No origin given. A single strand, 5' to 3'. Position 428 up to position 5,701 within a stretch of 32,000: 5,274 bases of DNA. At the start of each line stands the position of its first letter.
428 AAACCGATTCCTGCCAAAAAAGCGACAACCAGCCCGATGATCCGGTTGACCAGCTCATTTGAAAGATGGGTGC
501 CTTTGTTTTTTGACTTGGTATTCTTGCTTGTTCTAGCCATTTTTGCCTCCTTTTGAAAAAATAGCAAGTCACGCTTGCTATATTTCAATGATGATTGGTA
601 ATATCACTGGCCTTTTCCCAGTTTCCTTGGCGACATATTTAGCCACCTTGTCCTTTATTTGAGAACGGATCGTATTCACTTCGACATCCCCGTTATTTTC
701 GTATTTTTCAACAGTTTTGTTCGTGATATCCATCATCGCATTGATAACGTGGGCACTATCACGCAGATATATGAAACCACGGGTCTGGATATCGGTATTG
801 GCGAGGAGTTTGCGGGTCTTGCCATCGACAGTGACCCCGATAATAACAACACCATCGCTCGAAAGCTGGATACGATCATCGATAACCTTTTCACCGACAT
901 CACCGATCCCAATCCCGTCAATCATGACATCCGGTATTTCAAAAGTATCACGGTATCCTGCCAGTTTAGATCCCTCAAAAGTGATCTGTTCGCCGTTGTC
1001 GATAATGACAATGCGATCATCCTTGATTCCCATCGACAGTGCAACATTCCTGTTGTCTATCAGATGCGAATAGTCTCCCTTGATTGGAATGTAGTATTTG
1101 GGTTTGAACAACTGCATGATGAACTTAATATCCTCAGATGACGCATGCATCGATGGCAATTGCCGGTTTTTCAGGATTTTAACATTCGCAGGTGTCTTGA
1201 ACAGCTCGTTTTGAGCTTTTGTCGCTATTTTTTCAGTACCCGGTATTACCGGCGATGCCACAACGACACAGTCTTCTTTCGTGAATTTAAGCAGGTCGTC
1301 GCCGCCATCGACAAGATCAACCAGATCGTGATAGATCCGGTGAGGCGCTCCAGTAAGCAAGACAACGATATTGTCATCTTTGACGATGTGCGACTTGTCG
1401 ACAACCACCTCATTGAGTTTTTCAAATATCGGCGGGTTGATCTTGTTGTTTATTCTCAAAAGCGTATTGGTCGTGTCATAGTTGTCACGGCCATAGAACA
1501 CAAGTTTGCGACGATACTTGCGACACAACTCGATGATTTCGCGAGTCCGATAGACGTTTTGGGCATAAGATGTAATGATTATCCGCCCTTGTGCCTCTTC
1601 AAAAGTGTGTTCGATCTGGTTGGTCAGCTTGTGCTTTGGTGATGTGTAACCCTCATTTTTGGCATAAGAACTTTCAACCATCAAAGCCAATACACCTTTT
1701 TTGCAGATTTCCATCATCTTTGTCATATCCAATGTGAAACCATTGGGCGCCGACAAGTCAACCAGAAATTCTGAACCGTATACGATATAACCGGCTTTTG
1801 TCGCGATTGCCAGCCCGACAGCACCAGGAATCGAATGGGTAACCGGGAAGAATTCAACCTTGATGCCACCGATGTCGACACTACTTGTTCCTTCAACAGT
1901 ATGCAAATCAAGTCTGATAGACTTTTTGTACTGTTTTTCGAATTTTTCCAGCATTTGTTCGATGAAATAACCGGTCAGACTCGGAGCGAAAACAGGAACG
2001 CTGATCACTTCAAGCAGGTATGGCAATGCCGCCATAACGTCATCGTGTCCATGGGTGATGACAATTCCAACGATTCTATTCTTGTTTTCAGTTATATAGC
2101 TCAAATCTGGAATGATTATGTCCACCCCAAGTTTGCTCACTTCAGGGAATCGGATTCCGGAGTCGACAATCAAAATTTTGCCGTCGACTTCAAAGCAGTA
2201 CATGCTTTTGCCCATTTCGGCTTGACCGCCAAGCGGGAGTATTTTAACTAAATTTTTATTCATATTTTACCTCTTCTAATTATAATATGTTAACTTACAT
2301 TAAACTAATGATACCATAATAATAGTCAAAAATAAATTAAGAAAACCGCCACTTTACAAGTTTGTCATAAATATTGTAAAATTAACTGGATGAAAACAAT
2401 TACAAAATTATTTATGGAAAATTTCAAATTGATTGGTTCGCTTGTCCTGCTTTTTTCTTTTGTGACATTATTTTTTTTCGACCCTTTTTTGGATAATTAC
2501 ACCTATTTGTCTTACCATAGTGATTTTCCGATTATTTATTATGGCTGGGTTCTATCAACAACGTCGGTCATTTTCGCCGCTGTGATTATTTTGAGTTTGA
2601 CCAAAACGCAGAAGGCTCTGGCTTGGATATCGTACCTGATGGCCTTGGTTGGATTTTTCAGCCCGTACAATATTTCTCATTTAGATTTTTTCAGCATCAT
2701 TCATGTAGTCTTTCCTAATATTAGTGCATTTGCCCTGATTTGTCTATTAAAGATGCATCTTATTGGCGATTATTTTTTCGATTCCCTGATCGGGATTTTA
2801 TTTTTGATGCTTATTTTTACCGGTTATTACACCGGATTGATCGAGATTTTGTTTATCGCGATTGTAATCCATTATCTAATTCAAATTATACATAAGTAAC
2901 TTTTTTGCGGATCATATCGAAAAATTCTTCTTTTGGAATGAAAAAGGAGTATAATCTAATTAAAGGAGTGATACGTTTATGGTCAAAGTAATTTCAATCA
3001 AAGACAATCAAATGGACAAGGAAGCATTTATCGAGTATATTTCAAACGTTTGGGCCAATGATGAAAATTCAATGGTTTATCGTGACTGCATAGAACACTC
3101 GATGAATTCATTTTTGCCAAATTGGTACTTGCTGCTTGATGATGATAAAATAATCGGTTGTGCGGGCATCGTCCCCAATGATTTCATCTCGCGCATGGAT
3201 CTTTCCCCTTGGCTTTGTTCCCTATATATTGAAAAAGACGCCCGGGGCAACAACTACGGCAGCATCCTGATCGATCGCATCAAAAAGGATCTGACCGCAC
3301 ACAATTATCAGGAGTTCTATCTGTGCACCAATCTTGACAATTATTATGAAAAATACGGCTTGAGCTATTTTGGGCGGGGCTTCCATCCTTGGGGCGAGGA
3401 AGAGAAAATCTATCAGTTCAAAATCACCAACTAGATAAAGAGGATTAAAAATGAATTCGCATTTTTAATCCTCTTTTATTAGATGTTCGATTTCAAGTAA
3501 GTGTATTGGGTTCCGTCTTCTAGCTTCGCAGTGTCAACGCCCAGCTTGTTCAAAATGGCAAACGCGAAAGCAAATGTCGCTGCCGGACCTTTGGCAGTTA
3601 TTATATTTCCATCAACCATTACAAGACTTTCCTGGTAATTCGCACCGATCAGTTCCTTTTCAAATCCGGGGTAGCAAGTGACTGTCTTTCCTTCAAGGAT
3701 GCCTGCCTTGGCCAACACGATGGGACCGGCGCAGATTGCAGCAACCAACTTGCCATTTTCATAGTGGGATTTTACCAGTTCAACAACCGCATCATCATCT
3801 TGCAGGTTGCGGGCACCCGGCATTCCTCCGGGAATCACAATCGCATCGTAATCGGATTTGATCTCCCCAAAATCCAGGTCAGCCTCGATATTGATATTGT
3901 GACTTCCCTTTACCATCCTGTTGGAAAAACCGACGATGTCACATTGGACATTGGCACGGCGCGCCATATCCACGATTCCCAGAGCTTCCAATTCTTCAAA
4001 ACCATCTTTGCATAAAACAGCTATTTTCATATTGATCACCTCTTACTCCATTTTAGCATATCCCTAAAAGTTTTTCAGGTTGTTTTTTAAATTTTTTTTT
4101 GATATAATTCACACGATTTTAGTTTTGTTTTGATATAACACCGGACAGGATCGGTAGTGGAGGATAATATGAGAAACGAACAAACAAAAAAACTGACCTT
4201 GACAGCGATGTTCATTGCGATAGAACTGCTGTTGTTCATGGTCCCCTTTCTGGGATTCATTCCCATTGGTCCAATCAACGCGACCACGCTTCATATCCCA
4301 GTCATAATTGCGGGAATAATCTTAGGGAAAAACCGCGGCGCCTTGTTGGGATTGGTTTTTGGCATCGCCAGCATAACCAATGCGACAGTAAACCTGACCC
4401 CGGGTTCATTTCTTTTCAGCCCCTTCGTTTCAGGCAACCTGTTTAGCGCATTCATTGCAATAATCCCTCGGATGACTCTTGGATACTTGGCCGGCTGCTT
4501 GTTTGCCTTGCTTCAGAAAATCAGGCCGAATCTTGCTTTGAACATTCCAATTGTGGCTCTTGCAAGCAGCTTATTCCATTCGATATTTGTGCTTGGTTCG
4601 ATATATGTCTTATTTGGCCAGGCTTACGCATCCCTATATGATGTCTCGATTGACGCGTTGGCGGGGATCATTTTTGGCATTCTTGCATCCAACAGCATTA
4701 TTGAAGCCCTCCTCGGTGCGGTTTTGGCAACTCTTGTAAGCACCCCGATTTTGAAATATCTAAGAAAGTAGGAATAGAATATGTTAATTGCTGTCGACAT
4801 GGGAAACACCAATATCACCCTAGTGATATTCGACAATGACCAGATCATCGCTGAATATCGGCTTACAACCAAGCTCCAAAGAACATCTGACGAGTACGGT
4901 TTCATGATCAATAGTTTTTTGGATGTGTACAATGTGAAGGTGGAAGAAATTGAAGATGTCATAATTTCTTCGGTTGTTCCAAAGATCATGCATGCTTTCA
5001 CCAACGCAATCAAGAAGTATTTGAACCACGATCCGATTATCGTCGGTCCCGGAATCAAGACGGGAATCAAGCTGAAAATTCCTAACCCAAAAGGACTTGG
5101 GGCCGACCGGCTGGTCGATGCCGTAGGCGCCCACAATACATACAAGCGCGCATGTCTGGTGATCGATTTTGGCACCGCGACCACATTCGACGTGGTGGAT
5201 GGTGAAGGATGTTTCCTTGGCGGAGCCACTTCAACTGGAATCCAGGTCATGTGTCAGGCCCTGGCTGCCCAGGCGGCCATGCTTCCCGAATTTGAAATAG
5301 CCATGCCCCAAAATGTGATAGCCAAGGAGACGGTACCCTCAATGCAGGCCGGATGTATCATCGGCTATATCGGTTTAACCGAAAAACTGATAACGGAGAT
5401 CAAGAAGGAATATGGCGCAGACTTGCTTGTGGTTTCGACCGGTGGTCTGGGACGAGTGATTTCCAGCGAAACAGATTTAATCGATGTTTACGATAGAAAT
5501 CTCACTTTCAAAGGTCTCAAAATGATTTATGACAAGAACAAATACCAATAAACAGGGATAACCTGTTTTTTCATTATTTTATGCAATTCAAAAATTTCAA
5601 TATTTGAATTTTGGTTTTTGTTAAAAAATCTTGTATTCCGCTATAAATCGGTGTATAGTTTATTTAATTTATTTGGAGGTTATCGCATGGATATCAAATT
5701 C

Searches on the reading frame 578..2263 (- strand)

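Call 57: search_protein_families(library=pfam, proteins=[window:578-2263:-], max_evalue=0.00001)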
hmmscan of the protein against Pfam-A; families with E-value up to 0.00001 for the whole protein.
window:578-2263:- (561 aa): 4 families
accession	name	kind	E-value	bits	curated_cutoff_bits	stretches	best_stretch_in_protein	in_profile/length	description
PF17770.6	RNase_J_C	-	6.4e-27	95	23.8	1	460-561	1-102/102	Ribonuclease J C-terminal domain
PF22505.1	RNase_J_b_CASP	-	4.5e-14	52.8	27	1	225-353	1-125/126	Ribonuclease J, beta-CASP domain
PF00753.33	Lactamase_B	-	3.8e-07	30.7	22.7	1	21-148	8-134/196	Metallo-beta-lactamase superfamily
PF12706.13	Lactamase_B_2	-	4.4e-07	30.1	27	1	62-162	29-139/200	Beta-lactamase superfamily domain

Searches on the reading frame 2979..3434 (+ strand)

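Call 57: search_protein_families(library=pfam, proteins=[window:2979-3434:+], max_evalue=0.00001)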
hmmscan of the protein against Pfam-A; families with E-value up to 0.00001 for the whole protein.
window:2979-3434:+ (151 aa): 2 families
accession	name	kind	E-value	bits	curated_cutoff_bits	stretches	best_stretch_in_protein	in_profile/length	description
PF00583.31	Acetyltransf_1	-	9.4e-10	39.2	20.7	1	47-125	33-113/116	Acetyltransferase (GNAT) family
PF13508.13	Acetyltransf_7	-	2.1e-08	34.9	27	1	49-127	5-81/84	Acetyltransferase (GNAT) domain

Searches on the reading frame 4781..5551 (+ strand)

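Call 57: search_protein_families(library=pfam, proteins=[window:4781-5551:+], max_evalue=0.00001)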
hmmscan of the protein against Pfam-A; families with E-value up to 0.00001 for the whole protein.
window:4781-5551:+ (256 aa): 1 family
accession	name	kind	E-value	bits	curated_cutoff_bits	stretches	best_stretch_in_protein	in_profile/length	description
PF03309.20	Pan_kinase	-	2.3e-67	227.3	24.7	1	2-205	1-204/205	Type III pantothenate kinase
